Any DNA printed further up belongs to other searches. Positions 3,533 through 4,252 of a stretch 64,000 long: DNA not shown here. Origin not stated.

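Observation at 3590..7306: Galectin-like lectin domain fused to three different glycosyltransferase domains in one 1207-aa protein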

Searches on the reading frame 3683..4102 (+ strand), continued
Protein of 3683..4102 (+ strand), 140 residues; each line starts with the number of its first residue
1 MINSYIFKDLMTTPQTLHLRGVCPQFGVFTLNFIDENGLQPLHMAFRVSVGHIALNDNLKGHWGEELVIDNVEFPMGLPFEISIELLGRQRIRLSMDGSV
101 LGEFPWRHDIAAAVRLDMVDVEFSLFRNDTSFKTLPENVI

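Call 61: list_cluster_members(proteins=[P0028, P0029, P0030, P0031, P0032, P0033, P0035, P0045, P0060, P0043])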
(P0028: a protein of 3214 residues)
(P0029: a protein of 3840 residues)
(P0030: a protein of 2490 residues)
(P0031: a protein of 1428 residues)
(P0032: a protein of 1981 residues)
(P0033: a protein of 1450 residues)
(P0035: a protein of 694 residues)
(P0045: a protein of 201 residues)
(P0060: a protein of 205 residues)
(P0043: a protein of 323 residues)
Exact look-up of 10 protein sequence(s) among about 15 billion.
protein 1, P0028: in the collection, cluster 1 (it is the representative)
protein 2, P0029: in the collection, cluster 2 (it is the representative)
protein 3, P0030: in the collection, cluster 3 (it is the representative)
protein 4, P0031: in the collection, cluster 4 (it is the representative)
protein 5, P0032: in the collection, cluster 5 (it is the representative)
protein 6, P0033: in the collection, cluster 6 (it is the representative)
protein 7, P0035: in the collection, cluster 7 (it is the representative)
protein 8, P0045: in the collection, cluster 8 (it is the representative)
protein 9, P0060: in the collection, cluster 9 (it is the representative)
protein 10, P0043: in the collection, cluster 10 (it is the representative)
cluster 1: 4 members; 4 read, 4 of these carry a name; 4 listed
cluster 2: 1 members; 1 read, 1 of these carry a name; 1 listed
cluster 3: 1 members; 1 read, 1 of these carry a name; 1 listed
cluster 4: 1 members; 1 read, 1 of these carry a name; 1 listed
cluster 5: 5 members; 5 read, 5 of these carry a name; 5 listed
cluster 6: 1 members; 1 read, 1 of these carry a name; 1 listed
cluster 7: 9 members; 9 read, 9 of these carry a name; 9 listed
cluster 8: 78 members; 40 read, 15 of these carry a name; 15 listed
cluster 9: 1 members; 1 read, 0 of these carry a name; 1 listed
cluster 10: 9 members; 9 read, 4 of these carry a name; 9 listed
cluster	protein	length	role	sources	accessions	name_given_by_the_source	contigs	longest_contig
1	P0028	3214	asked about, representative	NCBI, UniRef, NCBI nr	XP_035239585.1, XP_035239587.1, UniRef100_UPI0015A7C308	uncharacterized protein LOC118208806 isoform X1 [Anguilla anguilla] | uncharacterized protein LOC118208806 isoform X1 n=2 Tax=Anguilla anguilla TaxID=7936 ...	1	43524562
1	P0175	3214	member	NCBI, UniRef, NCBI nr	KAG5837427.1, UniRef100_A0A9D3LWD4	hypothetical protein ANANG_G00239140 [Anguilla anguilla] | Galectin domain-containing protein n=1 Tax=Anguilla anguilla TaxID=7936 ...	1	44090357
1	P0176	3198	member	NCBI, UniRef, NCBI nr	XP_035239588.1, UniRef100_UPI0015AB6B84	uncharacterized protein LOC118208806 isoform X2 [Anguilla anguilla] | uncharacterized protein LOC118208806 isoform X2 n=1 Tax=Anguilla anguilla TaxID=7936 ...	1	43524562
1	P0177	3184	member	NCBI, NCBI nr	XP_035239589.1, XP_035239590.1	uncharacterized protein LOC118208806 isoform X3 [Anguilla anguilla]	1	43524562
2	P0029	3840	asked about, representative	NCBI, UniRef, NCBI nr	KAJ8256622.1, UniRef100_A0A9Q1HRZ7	hypothetical protein COCON_G00187740 [Conger conger] | Galectin n=1 Tax=Conger conger TaxID=82655 RepID=A0A9Q1HRZ7_CONCO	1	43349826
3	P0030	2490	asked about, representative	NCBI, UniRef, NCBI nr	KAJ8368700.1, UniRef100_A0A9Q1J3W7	hypothetical protein SKAU_G00087280 [Synaphobranchus kaupii] | Galectin domain-containing protein n=1 Tax=Synaphobranchus kaupii TaxID=118154 ...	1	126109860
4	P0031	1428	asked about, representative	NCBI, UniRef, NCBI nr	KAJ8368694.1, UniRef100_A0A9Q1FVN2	hypothetical protein SKAU_G00087220 [Synaphobranchus kaupii] | Galectin domain-containing protein n=1 Tax=Synaphobranchus kaupii TaxID=118154 ...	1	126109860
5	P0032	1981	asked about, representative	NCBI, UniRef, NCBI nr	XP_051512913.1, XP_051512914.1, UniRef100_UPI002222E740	uncharacterized protein lgals4 isoform X41 [Myxocyprinus asiaticus] | uncharacterized protein lgals4 isoform X40 n=1 Tax=Myxocyprinus asiaticus TaxID=70543 ... | uncharacterized protein lgals4 isoform X40 [Myxocyprinus asiaticus]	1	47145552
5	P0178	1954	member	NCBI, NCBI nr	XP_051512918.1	uncharacterized protein lgals4 isoform X44 [Myxocyprinus asiaticus]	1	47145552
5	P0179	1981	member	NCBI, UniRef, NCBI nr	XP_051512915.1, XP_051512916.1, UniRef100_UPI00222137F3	uncharacterized protein lgals4 isoform X43 [Myxocyprinus asiaticus] | uncharacterized protein lgals4 isoform X42 n=1 Tax=Myxocyprinus asiaticus TaxID=70543 ... | uncharacterized protein lgals4 isoform X42 [Myxocyprinus asiaticus]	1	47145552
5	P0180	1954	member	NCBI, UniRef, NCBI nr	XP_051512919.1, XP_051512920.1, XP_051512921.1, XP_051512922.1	uncharacterized protein lgals4 isoform X50 [Myxocyprinus asiaticus] | uncharacterized protein lgals4 isoform X45 n=1 Tax=Myxocyprinus asiaticus TaxID=70543 ... | uncharacterized protein lgals4 isoform X45 [Myxocyprinus asiaticus]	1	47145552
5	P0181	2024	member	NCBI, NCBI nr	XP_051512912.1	uncharacterized protein lgals4 isoform X39 [Myxocyprinus asiaticus]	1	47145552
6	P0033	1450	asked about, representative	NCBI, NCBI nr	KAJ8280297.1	hypothetical protein GJAV_G00052910 [Gymnothorax javanicus]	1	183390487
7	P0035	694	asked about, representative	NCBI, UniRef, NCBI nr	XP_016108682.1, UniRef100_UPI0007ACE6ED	uncharacterized protein lgals4 isoform X2 [Sinocyclocheilus grahami] | uncharacterized protein lgals4 isoform X2 n=1 Tax=Sinocyclocheilus grahami TaxID=75366 ... | PREDICTED: uncharacterized protein LOC107567500 isoform X2 [Sinocyclocheilus grahami]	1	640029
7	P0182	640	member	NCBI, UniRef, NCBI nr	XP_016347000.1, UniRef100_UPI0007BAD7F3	uncharacterized protein lgals4 [Sinocyclocheilus anshuiensis] | uncharacterized protein lgals4 n=1 Tax=Sinocyclocheilus anshuiensis TaxID=1608454 ... | PREDICTED: uncharacterized protein LOC107692467 [Sinocyclocheilus anshuiensis]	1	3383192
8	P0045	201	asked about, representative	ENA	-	-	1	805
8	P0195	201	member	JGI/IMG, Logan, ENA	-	Galactoside-binding lectin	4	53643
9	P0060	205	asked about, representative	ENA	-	-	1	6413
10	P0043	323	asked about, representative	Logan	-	-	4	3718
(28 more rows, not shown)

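Call 63: find_encoding_contigs(protein=P0195, flank=10000, max_places=3)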
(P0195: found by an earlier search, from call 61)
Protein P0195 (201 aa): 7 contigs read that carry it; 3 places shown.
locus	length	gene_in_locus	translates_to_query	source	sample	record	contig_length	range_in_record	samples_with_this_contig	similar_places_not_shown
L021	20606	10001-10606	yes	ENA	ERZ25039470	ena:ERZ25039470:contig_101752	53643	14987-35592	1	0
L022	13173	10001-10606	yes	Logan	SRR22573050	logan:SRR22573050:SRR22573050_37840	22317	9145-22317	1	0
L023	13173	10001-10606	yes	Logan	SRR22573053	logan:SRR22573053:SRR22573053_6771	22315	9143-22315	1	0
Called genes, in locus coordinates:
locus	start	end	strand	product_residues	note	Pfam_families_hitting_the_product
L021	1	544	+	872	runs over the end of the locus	PF00535:Glycos_transf_2, PF13641:Glyco_tranf_2_3 (faint), PF13439:Glyco_transf_4, PF00534:Glycos_transf_1, PF20706:GT4-conflict, PF13692:Glyco_trans_1_4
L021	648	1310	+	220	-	PF25084:LbH_EIF2B (faint), PF25087:GMPPB_C (faint), PF00132:Hexapep, PF14602:Hexapep_2 (weak)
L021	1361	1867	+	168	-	PF02475:TRM5-TYW2_MTfase (weak)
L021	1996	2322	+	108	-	-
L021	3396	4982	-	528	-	PF00535:Glycos_transf_2, PF10111:Glyco_tranf_2_2, PF13641:Glyco_tranf_2_3, PF13632:Glyco_trans_2_3 (weak), PF08241:Methyltransf_11 (weak)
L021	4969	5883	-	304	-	PF03935:SKN1_KRE6_Sbg1 (faint), PF00722:Glyco_hydro_16, PF26113:GH16_XgeA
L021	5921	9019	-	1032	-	PF01755:Glyco_transf_25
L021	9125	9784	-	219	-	PF13489:Methyltransf_23 (weak), PF08241:Methyltransf_11 (weak)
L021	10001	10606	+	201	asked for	PF00337:Gal-bind_lectin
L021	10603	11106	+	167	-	PF00535:Glycos_transf_2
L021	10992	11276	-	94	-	-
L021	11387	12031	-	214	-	-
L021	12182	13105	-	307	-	-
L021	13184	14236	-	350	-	PF13276:HTH_21, PF00665:rve, PF13683:rve_3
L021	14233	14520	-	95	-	PF01527:HTH_Tnp_1, PF13518:HTH_28 (weak)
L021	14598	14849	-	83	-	-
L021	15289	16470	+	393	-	PF00665:rve (weak), PF22483:Mu-transpos_C_2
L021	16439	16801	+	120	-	-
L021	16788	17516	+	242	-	PF01695:IstB_IS21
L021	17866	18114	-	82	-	-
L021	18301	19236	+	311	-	PF12760:Zn_ribbon_IS1595, PF12762:DDE_Tnp_IS1595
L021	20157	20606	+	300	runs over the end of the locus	PF01464:SLT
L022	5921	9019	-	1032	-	PF01755:Glyco_transf_25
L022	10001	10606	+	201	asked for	PF00337:Gal-bind_lectin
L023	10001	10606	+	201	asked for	PF00337:Gal-bind_lectin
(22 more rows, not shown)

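Call 65: search_protein_families(library=pfam, proteins=[L021:5921-9016:-, P0195, P0060, P0025], max_evalue=0.01)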
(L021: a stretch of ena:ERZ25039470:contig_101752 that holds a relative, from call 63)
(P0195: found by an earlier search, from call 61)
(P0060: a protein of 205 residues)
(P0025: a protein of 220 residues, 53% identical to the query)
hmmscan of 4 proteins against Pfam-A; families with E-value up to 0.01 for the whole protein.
L021:5921-9016:- (1031 aa): 1 family
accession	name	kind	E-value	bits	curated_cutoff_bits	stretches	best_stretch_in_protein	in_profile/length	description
PF01755.23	Glyco_transf_25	-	5.8e-11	43.1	24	1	745-907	4-135/199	Glycosyltransferase family 25 (LPS biosynthesis protein)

P0195 (201 aa): 1 family
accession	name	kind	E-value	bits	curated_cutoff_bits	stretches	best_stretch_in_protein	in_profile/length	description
PF00337.29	Gal-bind_lectin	-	3.3e-10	40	22.1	1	16-120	14-123/132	Galactoside-binding lectin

P0060 (205 aa): 1 family
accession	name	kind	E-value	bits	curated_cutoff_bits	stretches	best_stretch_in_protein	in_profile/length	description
PF00337.29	Gal-bind_lectin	-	4.3e-14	52.5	22.1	1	15-102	14-106/132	Galactoside-binding lectin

P0025 (220 aa): 1 family
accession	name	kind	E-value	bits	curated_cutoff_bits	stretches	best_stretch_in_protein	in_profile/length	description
PF00337.29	Gal-bind_lectin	-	7.6e-12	45.3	22.1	1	11-119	10-122/132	Galactoside-binding lectin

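Call 71: find_encoding_contigs(protein=P0060, flank=10000, max_places=2)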
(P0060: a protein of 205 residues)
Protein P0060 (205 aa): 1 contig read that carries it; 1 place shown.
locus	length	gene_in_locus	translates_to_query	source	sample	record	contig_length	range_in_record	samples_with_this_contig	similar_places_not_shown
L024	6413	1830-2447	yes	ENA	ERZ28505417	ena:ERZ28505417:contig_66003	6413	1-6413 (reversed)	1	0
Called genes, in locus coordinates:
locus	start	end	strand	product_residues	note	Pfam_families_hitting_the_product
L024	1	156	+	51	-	?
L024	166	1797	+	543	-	PF00535:Glycos_transf_2, PF10111:Glyco_tranf_2_2, PF13506:Glyco_transf_21 (weak), PF13641:Glyco_tranf_2_3, PF13632:Glyco_trans_2_3 (weak), PF13489:Methyltransf_23 (weak)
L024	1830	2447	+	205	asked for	PF00337:Gal-bind_lectin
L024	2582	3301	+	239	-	PF00535:Glycos_transf_2 (weak)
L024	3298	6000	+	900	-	PF13439:Glyco_transf_4, PF13579:Glyco_trans_4_4, PF20706:GT4-conflict, PF00534:Glycos_transf_1, PF13692:Glyco_trans_1_4, PF00535:Glycos_transf_2, PF13641:Glyco_tranf_2_3, PF10111:Glyco_tranf_2_2, +1 more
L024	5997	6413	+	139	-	?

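Call 72: find_encoding_contigs(protein=P0026, flank=10000, max_places=2)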
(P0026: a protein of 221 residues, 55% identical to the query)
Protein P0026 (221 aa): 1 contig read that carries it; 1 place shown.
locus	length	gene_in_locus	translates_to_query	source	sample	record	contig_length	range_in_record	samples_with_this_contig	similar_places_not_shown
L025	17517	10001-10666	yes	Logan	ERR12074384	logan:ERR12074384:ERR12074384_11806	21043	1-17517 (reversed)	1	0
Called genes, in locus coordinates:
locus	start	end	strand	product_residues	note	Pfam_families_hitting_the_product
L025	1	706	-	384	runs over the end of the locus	PF00378:ECH_1, PF16113:ECH_2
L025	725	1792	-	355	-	PF08240:ADH_N, PF01262:AlaDh_PNT_C (weak), PF00107:ADH_zinc_N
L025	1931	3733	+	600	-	PF01558:POR, PF01855:POR_N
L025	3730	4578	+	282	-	PF02775:TPP_enzyme_C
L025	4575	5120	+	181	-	PF13668:Ferritin_2 (faint), PF02915:Rubrerythrin (weak), PF00210:Ferritin (weak), PF02915:Rubrerythrin (weak)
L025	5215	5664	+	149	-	-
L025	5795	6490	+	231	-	PF00027:cNMP_binding, PF13545:HTH_Crp_2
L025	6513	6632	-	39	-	-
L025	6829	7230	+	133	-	PF21758:LpdD_chaperone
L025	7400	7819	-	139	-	PF01814:Hemerythrin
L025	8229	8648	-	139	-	PF00582:Usp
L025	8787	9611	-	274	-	-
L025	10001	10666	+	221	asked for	PF00337:Gal-bind_lectin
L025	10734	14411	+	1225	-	PF00337:Gal-bind_lectin, PF00535:Glycos_transf_2, PF01755:Glyco_transf_25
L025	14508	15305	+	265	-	PF12919:TcdA_TcdB (faint), PF04488:Gly_transf_sug, PF04572:Gb3_synth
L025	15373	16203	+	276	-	PF13641:Glyco_tranf_2_3 (weak), PF00535:Glycos_transf_2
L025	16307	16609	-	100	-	-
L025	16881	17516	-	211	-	?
